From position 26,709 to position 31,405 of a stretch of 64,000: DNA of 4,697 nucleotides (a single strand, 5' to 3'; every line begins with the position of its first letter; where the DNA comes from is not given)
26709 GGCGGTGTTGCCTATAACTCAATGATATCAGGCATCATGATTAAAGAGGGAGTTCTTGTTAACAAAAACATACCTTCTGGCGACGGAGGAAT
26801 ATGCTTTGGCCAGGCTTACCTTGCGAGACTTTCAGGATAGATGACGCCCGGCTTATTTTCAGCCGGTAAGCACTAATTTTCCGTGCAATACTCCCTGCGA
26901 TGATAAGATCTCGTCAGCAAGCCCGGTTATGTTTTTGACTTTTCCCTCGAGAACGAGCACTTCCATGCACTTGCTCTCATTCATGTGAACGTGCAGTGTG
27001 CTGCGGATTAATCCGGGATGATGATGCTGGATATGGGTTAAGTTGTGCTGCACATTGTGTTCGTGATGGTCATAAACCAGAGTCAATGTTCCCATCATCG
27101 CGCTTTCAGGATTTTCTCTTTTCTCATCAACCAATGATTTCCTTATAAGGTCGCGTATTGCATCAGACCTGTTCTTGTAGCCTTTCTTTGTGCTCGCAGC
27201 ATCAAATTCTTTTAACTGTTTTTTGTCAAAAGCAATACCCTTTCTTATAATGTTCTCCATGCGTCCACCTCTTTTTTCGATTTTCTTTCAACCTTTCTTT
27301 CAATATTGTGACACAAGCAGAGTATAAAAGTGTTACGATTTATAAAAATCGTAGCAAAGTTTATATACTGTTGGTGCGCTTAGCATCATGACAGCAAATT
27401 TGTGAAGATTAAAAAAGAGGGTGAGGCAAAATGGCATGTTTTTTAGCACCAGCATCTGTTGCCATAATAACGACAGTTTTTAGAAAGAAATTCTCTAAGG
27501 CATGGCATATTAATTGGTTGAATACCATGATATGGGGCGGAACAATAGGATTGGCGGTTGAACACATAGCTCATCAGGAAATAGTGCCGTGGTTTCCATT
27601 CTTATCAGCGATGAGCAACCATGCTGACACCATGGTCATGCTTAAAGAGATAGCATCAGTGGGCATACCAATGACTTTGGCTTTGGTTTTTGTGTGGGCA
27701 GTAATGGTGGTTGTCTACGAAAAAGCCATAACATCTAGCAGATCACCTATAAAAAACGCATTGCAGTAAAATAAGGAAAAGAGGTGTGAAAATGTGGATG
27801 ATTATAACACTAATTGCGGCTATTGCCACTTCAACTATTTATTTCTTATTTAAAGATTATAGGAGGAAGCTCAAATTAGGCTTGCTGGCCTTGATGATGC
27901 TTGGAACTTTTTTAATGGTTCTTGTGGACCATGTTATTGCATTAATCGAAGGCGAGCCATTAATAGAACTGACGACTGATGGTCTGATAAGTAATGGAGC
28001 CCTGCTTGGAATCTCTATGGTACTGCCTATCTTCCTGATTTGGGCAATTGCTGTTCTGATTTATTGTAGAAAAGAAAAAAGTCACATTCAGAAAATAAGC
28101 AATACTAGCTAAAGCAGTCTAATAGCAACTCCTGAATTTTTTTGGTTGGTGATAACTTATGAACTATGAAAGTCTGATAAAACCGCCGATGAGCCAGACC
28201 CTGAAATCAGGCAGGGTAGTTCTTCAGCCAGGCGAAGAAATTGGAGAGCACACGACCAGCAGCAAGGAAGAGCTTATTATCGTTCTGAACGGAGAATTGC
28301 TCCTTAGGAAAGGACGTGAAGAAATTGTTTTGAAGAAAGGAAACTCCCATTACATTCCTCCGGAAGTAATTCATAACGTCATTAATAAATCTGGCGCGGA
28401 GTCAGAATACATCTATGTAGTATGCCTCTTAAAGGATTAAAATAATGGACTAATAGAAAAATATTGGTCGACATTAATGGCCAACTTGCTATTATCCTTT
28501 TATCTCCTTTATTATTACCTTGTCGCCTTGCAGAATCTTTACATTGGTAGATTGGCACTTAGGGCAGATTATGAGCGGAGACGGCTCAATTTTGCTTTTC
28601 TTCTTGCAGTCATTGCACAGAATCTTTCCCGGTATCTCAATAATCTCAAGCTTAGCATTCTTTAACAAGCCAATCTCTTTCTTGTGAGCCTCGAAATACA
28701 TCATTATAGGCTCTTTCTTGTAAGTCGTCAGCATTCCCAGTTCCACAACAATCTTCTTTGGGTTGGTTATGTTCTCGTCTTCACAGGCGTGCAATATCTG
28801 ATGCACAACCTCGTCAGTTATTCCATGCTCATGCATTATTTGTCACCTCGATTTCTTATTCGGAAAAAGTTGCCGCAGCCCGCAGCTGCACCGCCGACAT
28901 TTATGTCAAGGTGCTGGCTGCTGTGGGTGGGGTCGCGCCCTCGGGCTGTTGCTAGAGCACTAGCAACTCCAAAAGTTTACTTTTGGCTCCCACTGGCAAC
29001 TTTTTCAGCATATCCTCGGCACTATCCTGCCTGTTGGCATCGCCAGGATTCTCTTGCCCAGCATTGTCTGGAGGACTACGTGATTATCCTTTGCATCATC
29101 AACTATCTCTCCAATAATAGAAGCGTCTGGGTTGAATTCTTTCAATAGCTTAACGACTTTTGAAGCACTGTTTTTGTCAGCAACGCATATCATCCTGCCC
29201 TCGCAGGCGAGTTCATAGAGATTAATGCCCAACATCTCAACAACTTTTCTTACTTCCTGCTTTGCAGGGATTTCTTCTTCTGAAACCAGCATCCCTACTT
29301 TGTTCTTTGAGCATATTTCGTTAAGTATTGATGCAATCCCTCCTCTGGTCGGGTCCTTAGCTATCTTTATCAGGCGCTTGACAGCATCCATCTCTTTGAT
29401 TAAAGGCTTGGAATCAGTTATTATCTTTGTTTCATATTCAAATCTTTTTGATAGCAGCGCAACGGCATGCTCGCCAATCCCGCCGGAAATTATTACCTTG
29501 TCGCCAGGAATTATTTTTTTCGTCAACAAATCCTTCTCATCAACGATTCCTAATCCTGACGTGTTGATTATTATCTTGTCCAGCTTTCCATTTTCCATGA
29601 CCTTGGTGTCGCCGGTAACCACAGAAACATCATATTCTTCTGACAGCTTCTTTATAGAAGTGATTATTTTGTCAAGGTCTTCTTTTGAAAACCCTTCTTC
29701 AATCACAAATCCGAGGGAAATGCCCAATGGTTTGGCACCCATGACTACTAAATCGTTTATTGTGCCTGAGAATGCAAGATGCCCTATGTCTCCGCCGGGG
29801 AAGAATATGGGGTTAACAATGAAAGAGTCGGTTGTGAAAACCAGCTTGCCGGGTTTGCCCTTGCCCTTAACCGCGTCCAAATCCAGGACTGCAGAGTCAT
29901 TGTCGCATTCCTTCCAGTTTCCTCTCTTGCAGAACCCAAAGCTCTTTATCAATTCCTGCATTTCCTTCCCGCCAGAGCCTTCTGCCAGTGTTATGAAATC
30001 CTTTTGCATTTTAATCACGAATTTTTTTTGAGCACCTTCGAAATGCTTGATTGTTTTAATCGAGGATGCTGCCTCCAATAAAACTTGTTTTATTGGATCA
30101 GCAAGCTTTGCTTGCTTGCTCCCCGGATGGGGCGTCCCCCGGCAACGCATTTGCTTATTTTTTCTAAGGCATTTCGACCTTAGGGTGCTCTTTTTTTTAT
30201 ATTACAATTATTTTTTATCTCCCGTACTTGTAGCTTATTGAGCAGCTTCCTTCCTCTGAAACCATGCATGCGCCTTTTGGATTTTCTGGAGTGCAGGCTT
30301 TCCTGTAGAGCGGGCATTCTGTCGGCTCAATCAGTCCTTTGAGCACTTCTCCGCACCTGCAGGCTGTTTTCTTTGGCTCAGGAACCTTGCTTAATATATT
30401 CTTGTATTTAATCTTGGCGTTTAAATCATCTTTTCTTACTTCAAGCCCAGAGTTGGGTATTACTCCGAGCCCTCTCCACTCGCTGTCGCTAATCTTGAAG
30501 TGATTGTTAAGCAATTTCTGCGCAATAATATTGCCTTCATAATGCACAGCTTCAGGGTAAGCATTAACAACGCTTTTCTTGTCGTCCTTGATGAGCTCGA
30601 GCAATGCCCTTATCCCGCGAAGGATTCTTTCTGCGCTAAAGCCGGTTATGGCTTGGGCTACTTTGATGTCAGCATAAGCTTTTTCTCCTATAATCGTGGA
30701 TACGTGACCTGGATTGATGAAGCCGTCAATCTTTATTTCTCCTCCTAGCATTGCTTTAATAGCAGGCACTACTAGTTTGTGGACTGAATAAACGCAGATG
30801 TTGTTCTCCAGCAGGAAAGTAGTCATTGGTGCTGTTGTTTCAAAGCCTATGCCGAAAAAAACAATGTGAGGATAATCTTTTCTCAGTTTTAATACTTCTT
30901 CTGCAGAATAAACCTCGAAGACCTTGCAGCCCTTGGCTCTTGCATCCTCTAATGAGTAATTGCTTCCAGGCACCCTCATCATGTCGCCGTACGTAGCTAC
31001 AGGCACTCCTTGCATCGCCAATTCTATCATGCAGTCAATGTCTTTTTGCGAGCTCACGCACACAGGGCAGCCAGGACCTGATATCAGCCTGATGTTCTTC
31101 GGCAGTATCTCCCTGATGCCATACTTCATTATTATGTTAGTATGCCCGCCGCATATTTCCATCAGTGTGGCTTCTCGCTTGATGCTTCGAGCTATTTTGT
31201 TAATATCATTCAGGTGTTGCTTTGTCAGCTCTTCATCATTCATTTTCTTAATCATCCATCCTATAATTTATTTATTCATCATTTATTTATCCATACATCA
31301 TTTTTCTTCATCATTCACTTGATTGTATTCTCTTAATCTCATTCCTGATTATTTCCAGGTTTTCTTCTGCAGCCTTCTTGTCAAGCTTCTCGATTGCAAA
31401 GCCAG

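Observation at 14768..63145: Dispersed family of structured palindromic repeats (8 copies in 64 kb) with compensatory stem changes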

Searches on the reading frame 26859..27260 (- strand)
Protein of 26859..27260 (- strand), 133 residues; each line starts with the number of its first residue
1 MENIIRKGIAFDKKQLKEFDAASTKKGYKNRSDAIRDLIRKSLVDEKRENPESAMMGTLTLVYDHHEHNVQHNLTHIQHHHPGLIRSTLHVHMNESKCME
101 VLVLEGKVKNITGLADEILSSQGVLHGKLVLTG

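Call 79: search_protein_families(library=pfam, proteins=[window:26859-27260:-], max_evalue=0.001)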
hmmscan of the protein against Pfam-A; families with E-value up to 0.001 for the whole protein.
window:26859-27260:- (133 aa): 1 family
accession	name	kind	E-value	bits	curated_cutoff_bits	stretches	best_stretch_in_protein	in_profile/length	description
PF08753.17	NikR_C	-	4.4e-28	97.7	22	1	56-132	1-77/77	NikR C terminal nickel binding domain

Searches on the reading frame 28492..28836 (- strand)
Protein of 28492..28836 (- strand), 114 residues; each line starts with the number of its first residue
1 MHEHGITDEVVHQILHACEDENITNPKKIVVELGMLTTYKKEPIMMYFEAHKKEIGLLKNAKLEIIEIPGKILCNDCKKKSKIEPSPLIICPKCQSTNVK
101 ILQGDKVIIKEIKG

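Call 46: search_protein_families(library=pfam, proteins=[window:28492-28836:-], max_evalue=0.01)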
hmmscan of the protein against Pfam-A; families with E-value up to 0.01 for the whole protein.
window:28492-28836:- (114 aa): 2 families
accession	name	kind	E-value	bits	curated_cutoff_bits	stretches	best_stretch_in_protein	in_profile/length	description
PF01155.25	HypA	-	2.1e-23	82.9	28.9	1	1-113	1-111/112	Hydrogenase/urease nickel incorporation, metallochaperone, hypA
PF14599.11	zinc_ribbon_6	-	0.00014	22.1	27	1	71-98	29-57/59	Zinc-ribbon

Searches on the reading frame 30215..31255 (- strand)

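Call 14: search_protein_families(library=pfam, proteins=[window:30215-31255:-], max_evalue=0.01)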
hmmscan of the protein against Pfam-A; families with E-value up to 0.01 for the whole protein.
window:30215-31255:- (346 aa): 1 family
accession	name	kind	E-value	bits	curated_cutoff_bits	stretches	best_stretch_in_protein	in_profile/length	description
PF01924.21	HypD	-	5.9e-119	397.7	25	1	11-345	3-351/351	Hydrogenase formation hypA family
